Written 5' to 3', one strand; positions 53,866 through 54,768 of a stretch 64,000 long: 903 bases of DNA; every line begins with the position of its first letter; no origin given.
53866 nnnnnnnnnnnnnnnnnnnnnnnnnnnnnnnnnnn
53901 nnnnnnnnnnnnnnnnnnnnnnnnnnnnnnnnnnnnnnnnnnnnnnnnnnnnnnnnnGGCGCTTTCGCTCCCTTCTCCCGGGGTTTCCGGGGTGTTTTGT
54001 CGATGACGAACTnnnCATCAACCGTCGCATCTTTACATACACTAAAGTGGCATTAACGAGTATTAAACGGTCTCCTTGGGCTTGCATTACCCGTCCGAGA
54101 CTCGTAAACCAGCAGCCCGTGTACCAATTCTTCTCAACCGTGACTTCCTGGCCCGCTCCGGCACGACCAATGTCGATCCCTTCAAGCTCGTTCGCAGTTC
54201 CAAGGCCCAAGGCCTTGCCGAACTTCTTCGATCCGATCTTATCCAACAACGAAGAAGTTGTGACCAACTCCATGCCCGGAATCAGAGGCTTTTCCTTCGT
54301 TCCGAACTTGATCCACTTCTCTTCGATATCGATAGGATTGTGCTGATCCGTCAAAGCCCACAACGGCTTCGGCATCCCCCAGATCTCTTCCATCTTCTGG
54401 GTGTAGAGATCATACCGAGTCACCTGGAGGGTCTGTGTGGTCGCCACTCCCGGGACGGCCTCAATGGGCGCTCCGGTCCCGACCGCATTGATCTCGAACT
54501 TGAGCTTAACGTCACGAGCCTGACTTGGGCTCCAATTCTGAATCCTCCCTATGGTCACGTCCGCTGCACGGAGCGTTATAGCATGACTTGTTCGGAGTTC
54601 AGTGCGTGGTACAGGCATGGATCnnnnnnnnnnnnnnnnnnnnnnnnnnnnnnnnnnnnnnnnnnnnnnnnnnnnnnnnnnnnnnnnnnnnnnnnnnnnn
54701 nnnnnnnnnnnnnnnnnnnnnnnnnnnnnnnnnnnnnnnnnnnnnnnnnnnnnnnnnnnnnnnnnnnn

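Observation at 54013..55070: Tandem duplicated tail tube genes (148 aa and 201 aa)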

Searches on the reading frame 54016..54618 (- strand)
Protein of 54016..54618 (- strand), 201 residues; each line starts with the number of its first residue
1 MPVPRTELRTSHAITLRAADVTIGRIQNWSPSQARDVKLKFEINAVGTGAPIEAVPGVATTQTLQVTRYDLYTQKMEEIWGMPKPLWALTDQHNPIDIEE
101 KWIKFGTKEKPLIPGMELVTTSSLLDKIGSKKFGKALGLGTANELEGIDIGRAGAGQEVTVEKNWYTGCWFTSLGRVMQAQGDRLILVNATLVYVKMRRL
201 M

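Call 4: search_protein_families(library=pfam, proteins=[window:54016-54618:-], max_evalue=1)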
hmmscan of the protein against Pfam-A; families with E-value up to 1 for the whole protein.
window:54016-54618:- (201 aa): 0 families

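Call 5: search_protein_families(library=phrogs, proteins=[window:54016-54618:-], max_evalue=0.1)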
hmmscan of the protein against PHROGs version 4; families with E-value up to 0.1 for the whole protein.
window:54016-54618:- (201 aa): 1 family
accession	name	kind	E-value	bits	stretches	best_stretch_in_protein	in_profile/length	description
phrog_985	-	head and packaging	0.0007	20.3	1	7-78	8-75/141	virion structural protein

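Call 39: predict_structure(alignment_id=A2)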
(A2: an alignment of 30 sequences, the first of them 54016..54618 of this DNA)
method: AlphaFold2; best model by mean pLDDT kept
length: 201 residues; sequences in the alignment: 30
mean_pLDDT: 58.9   pTM: 0.47
mean pLDDT of the five models: 58.9, 55.1, 53.5, 52.5, 51.9
residues with pLDDT >= 90: 0; 70-90: 53; 50-70: 96; < 50: 52
segments of 3 or more residues with pLDDT < 50: 1-10, 59-61, 109-120, 131-155
pLDDT, mean of each block of 10 residues (from residue 1): 34 69 71 56 55 55 57 69 70 76 58 41 51 45 44 52 76 64 62 72 58
secondary structure, 60 per line:
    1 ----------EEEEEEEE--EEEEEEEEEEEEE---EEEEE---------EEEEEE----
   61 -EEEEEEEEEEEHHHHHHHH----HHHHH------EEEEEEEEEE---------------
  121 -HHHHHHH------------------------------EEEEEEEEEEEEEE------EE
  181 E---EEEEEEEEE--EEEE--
elements in order: E11-18 E21-33 E37-41 E51-56 E62-72 H73-80 H85-89 E96-105 H122-128 E159-172 E179-181 E185-193 E196-199
